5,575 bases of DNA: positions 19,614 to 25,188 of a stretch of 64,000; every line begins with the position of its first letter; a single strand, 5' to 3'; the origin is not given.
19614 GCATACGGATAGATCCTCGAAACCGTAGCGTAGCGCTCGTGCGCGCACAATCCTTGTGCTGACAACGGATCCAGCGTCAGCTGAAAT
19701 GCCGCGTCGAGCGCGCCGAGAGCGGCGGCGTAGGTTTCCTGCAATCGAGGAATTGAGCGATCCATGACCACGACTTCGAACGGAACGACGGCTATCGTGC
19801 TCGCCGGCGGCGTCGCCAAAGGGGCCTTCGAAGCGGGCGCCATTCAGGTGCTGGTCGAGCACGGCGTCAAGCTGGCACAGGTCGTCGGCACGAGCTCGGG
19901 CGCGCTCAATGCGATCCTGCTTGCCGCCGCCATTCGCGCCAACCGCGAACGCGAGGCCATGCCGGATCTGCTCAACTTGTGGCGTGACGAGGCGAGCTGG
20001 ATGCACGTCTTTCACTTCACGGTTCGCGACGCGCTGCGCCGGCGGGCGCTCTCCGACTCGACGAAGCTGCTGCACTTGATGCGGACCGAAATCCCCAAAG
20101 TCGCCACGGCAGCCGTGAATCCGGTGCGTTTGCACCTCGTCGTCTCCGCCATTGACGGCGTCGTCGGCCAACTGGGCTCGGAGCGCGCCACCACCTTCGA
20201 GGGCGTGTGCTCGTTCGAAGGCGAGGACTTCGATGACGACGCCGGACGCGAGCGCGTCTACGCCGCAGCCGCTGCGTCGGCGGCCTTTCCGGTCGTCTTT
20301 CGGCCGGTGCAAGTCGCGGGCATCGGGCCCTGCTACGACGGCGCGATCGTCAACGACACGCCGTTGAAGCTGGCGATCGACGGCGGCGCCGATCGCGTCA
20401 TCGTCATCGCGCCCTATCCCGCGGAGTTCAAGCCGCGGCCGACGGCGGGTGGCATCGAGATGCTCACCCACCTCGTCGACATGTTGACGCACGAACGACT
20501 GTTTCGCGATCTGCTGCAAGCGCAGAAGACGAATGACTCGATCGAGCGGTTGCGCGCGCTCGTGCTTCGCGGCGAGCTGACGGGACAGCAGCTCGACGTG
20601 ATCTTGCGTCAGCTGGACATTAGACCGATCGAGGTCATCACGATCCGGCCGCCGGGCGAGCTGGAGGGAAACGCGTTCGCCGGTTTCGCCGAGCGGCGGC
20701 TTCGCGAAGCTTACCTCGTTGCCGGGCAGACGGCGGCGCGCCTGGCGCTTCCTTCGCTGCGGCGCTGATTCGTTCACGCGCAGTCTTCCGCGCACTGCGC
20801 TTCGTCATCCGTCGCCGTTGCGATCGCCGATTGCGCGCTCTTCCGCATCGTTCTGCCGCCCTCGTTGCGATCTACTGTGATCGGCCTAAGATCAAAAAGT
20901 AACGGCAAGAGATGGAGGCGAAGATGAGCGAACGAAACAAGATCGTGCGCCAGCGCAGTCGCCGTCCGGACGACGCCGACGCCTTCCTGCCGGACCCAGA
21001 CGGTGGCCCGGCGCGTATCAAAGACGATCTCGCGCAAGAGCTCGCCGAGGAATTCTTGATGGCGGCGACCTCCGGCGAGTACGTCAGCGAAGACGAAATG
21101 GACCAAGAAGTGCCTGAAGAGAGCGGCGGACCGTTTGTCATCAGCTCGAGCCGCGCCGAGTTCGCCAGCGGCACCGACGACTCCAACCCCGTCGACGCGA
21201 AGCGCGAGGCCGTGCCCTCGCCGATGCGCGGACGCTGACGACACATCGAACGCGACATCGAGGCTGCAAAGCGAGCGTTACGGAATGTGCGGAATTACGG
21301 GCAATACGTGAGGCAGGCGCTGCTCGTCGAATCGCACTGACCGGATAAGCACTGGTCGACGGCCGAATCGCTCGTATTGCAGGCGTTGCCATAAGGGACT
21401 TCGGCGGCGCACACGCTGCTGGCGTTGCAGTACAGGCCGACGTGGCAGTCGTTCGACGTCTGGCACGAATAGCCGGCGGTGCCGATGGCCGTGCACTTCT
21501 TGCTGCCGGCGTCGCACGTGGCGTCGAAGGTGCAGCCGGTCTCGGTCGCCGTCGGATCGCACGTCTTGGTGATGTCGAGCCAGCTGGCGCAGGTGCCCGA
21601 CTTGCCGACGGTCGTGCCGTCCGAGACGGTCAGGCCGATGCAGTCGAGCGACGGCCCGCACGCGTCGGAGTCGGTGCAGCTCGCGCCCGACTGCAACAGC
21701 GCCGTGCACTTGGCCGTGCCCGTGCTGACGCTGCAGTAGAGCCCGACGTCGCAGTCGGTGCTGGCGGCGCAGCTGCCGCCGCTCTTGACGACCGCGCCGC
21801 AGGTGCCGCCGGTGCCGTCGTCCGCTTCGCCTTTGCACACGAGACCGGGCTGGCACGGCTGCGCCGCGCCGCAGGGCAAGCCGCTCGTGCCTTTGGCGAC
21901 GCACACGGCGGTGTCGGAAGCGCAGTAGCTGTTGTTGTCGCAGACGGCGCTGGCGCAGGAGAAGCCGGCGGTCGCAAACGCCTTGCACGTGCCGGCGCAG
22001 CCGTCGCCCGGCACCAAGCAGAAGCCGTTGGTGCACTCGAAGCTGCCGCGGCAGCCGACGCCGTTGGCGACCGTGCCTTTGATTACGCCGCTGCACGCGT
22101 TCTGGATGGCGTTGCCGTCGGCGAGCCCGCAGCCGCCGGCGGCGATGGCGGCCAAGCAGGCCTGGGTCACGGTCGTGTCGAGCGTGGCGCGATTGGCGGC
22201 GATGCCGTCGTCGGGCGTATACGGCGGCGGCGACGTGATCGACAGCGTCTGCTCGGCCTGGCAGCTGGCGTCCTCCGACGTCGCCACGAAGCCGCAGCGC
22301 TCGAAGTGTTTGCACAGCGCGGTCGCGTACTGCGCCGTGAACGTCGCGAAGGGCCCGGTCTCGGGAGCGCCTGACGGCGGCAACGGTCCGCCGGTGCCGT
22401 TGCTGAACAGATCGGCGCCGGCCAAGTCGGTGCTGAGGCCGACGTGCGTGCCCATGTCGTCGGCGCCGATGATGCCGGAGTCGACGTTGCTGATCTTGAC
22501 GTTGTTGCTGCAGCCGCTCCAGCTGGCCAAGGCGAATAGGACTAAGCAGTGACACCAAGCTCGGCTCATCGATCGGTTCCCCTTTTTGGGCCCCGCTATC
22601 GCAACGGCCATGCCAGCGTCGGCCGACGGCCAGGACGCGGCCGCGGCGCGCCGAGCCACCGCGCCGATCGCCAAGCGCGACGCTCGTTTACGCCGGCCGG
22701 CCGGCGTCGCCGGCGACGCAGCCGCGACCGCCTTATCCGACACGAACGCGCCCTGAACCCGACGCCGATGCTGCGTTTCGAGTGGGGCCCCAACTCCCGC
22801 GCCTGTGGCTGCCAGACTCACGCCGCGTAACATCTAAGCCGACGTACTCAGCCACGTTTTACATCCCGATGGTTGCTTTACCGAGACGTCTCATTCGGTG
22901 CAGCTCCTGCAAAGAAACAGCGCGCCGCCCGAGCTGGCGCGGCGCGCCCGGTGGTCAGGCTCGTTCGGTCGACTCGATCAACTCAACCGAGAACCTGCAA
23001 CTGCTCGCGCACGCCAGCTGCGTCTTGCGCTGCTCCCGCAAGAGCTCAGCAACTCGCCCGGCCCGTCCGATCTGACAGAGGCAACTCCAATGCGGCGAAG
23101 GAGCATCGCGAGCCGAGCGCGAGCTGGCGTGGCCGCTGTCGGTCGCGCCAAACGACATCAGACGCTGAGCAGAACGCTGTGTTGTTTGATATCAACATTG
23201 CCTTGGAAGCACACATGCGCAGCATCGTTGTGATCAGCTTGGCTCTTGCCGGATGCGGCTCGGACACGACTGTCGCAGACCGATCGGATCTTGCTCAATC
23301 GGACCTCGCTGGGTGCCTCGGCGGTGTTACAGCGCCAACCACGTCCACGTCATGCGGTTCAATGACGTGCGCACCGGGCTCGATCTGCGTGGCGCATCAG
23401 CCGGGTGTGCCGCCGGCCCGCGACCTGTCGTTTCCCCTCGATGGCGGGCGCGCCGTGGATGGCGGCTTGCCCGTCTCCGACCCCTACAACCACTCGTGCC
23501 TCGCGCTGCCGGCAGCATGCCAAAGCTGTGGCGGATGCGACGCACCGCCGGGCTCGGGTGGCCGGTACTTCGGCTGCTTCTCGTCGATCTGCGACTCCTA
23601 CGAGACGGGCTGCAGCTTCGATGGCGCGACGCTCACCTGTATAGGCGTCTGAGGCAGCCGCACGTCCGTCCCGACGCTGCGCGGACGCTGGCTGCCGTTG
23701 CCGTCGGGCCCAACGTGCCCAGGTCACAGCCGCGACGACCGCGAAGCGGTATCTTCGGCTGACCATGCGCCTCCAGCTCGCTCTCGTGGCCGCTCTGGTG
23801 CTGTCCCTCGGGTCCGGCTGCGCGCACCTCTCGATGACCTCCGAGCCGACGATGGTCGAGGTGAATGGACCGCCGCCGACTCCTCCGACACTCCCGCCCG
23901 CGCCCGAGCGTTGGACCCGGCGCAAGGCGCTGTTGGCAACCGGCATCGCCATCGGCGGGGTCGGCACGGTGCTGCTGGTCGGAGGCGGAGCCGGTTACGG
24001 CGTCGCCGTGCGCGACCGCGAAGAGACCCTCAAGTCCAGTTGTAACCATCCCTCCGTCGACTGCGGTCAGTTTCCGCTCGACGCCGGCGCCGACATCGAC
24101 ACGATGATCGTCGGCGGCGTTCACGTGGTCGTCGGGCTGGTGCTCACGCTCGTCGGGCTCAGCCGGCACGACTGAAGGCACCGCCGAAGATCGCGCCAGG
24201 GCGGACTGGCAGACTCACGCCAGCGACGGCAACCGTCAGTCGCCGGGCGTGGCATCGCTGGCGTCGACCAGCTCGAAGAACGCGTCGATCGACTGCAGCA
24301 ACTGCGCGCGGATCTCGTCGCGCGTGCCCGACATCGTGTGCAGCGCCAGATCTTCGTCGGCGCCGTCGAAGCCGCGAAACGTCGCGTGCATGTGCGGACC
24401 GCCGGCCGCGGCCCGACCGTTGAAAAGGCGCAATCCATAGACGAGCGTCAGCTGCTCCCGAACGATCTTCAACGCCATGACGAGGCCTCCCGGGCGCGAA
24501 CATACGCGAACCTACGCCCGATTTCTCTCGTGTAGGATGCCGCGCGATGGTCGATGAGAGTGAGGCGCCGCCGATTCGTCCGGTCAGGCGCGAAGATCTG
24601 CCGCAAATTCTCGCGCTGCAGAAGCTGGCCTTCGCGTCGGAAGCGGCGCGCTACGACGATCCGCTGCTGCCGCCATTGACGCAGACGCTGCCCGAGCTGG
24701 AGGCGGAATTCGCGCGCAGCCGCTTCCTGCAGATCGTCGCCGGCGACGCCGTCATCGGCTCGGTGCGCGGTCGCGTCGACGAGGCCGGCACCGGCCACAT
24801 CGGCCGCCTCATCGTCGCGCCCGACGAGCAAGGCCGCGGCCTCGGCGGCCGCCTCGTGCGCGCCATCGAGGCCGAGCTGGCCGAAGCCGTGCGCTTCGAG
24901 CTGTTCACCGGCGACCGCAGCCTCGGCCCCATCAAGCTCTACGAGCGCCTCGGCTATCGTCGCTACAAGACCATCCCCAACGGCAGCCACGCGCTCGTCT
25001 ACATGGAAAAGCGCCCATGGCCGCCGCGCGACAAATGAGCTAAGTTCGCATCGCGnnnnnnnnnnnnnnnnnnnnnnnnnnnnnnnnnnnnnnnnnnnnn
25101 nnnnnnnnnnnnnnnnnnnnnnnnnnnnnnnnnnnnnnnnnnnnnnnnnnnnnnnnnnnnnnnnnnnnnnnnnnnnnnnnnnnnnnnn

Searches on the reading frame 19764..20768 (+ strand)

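Call 63: search_protein_families(library=pfam, proteins=[window:19764-20768:+], max_evalue=0.001)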
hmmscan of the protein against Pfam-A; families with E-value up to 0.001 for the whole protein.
window:19764-20768:+ (334 aa): 1 family
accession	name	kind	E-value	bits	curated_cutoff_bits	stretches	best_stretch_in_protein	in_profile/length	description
PF01734.28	Patatin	-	2.7e-26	93.4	27.7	1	11-205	1-191/191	Patatin-like phospholipase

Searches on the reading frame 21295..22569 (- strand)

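Call 63: search_protein_families(library=pfam, proteins=[window:21295-22569:-], max_evalue=0.001)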
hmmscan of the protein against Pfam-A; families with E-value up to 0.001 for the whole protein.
window:21295-22569:- (424 aa): 1 family
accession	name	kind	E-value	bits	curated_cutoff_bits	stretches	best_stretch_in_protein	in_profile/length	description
PF04706.18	Dickkopf_N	-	9.9e-05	23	25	1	266-311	1-46/51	Dickkopf N-terminal cysteine-rich region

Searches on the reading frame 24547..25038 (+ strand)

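Call 63: search_protein_families(library=pfam, proteins=[window:24547-25038:+], max_evalue=0.001)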
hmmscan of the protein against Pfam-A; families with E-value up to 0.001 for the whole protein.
window:24547-25038:+ (163 aa): 5 families
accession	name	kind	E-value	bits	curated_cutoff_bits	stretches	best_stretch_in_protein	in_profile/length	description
PF00583.31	Acetyltransf_1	-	3.7e-13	50.2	20.7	1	44-137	16-116/116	Acetyltransferase (GNAT) family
PF13508.13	Acetyltransf_7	-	3.2e-11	43.9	27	1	63-138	8-83/84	Acetyltransferase (GNAT) domain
PF13673.13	Acetyltransf_10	-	2.8e-08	34.2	23.6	1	53-140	24-110/128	Acetyltransferase (GNAT) domain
PF08445.16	FR47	-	5e-08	33.2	22.1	1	77-141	17-81/86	FR47-like protein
PF13527.13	Acetyltransf_9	-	0.00025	21.5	25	0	10-138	2-125/127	Acetyltransferase (GNAT) domain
